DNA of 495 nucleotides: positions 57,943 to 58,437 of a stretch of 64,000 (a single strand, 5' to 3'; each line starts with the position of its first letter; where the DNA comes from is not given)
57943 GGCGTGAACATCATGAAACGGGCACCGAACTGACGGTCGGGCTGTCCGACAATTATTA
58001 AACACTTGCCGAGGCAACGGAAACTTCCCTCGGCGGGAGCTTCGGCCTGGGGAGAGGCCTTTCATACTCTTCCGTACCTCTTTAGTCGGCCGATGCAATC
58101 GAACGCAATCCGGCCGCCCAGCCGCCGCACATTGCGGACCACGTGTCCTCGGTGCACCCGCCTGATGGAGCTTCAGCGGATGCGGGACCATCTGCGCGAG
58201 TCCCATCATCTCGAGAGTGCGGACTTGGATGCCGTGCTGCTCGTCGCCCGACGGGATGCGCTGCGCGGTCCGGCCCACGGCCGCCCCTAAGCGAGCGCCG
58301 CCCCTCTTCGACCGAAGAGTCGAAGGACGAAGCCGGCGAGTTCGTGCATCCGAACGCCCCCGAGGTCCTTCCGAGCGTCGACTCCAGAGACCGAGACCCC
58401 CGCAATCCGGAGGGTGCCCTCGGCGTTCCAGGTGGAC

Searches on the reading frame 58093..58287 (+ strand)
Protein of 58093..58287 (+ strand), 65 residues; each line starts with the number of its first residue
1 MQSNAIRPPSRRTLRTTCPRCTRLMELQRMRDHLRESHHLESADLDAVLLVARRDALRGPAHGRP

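Call 8: search_protein_families(library=pfam, max_evalue=1, proteins=[window:58093-58287:+])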
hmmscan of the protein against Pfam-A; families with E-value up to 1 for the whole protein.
window:58093-58287:+ (65 aa): 4 families
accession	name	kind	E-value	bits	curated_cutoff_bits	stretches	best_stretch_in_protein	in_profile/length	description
PF05605.18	zf-Di19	-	0.0097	16.6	27.5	1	17-42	4-29/54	Drought induced 19 protein (Di19), zinc-binding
PF19134.6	DUF5817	-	0.037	14.4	31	1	14-44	20-50/57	Domain of unknown function (DUF5817)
PF18574.7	zf_C2HC_14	-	0.073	13.4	25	1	15-35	4-24/33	C2HC Zing finger domain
PF23320.1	Zn_SUZ12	-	0.088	13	28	1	15-40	23-49/70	Polycomb protein SUZ12-like, Zn domain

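Call 15: search_protein_families(library=phrogs, max_evalue=0.1, proteins=[window:58093-58287:+])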
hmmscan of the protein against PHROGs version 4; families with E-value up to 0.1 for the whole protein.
window:58093-58287:+ (65 aa): 0 families

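Call 42: search_protein_families(library=pfam, max_evalue=5, proteins=[window:58093-58287:+])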
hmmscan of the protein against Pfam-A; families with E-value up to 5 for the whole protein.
window:58093-58287:+ (65 aa): 4 families
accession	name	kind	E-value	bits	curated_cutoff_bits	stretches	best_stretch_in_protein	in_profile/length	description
PF05605.18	zf-Di19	-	0.0097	16.6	27.5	1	17-42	4-29/54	Drought induced 19 protein (Di19), zinc-binding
PF19134.6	DUF5817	-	0.037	14.4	31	1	14-44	20-50/57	Domain of unknown function (DUF5817)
PF18574.7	zf_C2HC_14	-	0.073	13.4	25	1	15-35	4-24/33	C2HC Zing finger domain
PF23320.1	Zn_SUZ12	-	0.088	13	28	1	15-40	23-49/70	Polycomb protein SUZ12-like, Zn domain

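Call 52: find_homologous_proteins(query=window:58093-58287:+, max_evalue=0.01)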
Query window:58093-58287:+ (65 aa): 4 proteins with E <= 0.01 among 5 candidates.
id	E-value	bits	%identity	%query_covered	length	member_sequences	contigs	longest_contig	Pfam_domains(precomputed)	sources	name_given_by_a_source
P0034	8.3e-35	135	100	100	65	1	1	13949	-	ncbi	ncbi:MAG: hypothetical protein WAN40_05845 [Thermoplasmata archaeon]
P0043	2.5e-27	111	78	98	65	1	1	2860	-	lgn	-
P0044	1.1e-25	106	80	98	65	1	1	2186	-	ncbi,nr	ncbi:MAG TPA: hypothetical protein VKT21_01870 [Thermoplasmata archaeon]|nr:hypothetical protein [Th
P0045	2.1e-16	77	98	63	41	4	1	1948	-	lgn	-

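Call 54: find_encoding_contigs(protein=P0043, flank=3000, max_places=2)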
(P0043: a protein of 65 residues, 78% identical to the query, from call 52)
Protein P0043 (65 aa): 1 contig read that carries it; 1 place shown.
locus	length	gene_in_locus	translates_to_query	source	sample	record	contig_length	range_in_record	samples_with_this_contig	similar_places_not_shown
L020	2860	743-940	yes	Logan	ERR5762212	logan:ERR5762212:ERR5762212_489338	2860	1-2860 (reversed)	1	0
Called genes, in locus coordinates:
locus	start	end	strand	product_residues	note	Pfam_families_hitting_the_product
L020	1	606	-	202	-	?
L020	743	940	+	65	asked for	-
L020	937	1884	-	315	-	PF00491:Arginase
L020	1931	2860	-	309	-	?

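Call 55: find_encoding_contigs(protein=P0044, flank=3000, max_places=2)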
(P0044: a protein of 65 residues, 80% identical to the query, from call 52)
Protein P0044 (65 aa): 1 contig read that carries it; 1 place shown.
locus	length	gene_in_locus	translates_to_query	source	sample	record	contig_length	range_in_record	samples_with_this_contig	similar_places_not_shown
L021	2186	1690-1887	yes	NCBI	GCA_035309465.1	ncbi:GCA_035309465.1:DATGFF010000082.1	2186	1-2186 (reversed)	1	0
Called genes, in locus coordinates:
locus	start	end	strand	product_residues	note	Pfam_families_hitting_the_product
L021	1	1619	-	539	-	PF03030:H_PPase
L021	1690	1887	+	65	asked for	-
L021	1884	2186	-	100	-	?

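Call 73: search_protein_families(library=pfam, max_evalue=0.5, proteins=[P0039])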
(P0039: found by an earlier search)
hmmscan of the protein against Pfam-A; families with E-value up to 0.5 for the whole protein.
P0039 (245 aa): 0 families
